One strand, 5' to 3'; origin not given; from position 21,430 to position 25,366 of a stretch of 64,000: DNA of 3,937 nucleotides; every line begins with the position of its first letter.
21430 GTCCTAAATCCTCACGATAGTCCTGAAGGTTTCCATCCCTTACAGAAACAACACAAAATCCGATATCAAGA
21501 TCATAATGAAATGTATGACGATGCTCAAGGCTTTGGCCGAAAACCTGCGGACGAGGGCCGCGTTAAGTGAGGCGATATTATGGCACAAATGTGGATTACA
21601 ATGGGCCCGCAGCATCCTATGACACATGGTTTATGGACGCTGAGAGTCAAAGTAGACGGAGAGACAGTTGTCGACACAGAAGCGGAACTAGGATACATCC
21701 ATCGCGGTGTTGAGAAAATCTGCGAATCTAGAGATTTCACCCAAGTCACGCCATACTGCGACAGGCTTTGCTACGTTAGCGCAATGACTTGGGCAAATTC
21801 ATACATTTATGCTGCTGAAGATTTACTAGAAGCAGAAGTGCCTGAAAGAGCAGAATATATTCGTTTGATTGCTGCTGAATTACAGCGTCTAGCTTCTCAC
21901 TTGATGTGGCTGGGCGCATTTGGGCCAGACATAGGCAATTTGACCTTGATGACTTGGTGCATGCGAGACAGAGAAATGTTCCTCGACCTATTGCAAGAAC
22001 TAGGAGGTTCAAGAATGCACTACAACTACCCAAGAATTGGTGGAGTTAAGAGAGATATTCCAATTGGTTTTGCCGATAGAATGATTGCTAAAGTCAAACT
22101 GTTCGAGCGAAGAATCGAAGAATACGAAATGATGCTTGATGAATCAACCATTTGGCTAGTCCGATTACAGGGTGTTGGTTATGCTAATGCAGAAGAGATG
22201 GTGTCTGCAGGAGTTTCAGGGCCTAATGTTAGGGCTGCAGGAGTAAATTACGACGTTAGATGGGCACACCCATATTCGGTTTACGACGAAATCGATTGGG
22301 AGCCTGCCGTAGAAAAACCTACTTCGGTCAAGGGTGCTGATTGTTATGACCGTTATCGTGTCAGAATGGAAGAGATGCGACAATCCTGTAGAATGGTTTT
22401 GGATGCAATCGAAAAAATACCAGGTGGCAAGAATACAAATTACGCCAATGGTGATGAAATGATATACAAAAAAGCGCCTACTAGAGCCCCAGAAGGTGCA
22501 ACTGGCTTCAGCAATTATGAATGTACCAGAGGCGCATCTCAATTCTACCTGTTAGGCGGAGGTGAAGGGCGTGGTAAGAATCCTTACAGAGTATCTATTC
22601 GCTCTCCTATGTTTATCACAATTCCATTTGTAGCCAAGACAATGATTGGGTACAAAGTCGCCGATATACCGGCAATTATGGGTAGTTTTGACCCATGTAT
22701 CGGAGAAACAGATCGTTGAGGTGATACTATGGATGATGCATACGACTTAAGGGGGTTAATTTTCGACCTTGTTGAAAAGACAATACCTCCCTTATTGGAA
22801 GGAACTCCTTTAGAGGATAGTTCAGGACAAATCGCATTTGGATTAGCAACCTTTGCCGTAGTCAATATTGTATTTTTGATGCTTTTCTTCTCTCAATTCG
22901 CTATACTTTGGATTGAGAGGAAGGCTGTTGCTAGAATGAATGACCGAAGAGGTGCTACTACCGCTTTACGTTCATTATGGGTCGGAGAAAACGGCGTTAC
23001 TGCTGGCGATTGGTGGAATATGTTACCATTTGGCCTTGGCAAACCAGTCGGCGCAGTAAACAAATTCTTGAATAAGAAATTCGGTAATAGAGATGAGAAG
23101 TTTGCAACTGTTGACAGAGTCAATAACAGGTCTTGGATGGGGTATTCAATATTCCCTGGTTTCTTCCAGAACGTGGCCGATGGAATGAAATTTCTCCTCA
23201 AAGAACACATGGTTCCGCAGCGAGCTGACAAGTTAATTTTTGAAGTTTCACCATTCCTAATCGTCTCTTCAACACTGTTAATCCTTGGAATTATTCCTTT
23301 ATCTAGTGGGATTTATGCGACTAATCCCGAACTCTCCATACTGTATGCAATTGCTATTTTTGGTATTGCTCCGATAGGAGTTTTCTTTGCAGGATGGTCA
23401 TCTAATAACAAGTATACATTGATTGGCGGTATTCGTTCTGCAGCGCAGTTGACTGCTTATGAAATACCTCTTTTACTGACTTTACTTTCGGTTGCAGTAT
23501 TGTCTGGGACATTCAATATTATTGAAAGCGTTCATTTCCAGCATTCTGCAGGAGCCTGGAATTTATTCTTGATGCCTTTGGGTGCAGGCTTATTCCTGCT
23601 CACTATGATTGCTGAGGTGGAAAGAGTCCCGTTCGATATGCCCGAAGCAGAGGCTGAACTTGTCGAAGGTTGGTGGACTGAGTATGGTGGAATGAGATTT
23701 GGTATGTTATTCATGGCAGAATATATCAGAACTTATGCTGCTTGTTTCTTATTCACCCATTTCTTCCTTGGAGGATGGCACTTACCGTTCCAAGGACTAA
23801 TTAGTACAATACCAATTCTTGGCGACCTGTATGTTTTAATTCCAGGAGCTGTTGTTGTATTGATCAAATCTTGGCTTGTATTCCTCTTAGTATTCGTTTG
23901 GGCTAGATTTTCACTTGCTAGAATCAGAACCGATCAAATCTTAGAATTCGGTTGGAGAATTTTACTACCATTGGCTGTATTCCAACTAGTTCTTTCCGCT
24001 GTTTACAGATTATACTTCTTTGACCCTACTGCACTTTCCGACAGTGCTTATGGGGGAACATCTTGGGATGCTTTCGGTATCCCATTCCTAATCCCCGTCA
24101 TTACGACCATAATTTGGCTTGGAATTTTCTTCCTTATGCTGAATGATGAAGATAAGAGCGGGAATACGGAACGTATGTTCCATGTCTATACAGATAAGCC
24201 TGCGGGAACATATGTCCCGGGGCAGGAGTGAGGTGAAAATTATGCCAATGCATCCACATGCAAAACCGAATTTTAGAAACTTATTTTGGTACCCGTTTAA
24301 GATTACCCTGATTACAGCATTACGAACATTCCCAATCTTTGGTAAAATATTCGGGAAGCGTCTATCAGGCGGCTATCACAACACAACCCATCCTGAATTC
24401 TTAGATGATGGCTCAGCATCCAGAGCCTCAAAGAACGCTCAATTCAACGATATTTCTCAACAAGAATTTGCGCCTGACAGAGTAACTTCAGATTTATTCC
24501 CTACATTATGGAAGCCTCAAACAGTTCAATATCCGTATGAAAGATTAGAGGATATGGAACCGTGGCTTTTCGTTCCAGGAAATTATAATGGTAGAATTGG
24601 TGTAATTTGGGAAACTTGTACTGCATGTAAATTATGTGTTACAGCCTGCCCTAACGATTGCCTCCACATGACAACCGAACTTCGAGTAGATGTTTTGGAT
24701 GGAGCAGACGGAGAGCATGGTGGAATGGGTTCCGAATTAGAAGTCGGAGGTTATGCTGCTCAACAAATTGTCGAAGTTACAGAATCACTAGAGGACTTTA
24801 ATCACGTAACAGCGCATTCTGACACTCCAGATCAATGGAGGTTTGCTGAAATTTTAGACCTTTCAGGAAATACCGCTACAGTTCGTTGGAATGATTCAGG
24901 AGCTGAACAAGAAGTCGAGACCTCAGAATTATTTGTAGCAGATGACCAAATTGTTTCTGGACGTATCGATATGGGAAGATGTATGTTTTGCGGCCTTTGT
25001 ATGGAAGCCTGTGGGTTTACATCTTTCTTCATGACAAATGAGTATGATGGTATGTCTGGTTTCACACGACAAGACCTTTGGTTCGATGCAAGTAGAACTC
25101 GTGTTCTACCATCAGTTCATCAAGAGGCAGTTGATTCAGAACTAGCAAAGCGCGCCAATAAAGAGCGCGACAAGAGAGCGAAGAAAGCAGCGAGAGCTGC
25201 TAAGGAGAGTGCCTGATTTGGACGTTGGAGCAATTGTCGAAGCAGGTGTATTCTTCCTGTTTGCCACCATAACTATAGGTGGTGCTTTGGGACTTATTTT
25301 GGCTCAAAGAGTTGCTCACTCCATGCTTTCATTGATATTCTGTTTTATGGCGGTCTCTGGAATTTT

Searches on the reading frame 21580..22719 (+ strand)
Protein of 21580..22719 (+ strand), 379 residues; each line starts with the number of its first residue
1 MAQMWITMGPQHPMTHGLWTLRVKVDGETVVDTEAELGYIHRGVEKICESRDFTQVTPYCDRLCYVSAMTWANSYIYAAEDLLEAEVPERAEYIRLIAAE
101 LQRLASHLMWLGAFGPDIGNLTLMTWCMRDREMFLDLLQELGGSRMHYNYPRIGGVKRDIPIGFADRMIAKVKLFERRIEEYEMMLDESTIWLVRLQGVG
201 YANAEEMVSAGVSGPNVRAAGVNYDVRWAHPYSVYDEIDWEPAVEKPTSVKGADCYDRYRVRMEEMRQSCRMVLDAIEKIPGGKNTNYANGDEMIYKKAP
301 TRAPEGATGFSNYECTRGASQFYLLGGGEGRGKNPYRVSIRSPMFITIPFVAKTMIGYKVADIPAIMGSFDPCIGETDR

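Call 60: search_protein_families(library=pfam, proteins=[window:21580-22719:+], max_evalue=0.00001)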
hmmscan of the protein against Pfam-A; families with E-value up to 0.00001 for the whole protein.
window:21580-22719:+ (379 aa): 2 families
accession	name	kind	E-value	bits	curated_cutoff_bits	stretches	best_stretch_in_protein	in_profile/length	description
PF00346.24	Complex1_49kDa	-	3.8e-72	243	24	1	117-379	1-271/271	Respiratory-chain NADH dehydrogenase, 49 Kd subunit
PF00374.24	NiFeSe_Hases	-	5.6e-09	35.9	25.8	1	42-110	1-69/508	Nickel-dependent hydrogenase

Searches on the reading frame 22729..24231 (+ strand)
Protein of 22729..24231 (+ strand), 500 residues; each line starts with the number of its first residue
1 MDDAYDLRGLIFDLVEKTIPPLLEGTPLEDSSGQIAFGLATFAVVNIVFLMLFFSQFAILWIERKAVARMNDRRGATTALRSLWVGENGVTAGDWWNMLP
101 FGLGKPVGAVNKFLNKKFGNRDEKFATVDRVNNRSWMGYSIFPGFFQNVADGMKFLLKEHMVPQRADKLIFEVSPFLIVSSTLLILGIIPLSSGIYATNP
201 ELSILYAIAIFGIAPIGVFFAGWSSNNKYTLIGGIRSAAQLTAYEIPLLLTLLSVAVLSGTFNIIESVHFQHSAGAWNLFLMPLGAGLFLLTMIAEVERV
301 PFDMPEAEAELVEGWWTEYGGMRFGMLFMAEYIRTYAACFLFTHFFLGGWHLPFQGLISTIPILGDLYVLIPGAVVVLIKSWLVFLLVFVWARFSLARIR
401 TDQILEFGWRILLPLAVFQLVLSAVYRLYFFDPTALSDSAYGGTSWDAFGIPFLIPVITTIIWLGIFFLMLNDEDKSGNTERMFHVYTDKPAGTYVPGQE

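Call 60: search_protein_families(library=pfam, proteins=[window:22729-24231:+], max_evalue=0.00001)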
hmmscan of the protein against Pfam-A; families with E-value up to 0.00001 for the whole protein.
window:22729-24231:+ (500 aa): 1 family
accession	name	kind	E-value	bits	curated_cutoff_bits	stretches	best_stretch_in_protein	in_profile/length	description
PF00146.26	NADHdh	-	1.3e-88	297.6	27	1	143-423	40-297/298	NADH dehydrogenase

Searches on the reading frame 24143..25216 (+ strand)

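Call 60: search_protein_families(library=pfam, proteins=[window:24143-25216:+], max_evalue=0.00001)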
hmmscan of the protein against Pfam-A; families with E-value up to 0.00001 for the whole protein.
window:24143-25216:+ (357 aa): 6 families
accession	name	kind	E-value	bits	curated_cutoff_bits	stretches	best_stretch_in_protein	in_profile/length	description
PF00037.32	Fer4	-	1.1e-09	38.1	21.1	0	154-174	3-23/24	4Fe-4S binding domain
PF12838.12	Fer4_7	-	6.2e-08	33.4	27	0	158-179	1-22/52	4Fe-4S dicluster domain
PF13187.11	Fer4_9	-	2.9e-07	30.8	27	0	152-173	34-51/52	4Fe-4S dicluster domain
PF13237.11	Fer4_10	-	3.5e-07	30.5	25.5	0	157-181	7-22/53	4Fe-4S dicluster domain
PF14697.11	Fer4_21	-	4.9e-07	30.2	35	0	152-176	34-59/59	4Fe-4S dicluster domain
PF13183.11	Fer4_8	-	7.8e-07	30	27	0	153-172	48-67/68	4Fe-4S dicluster domain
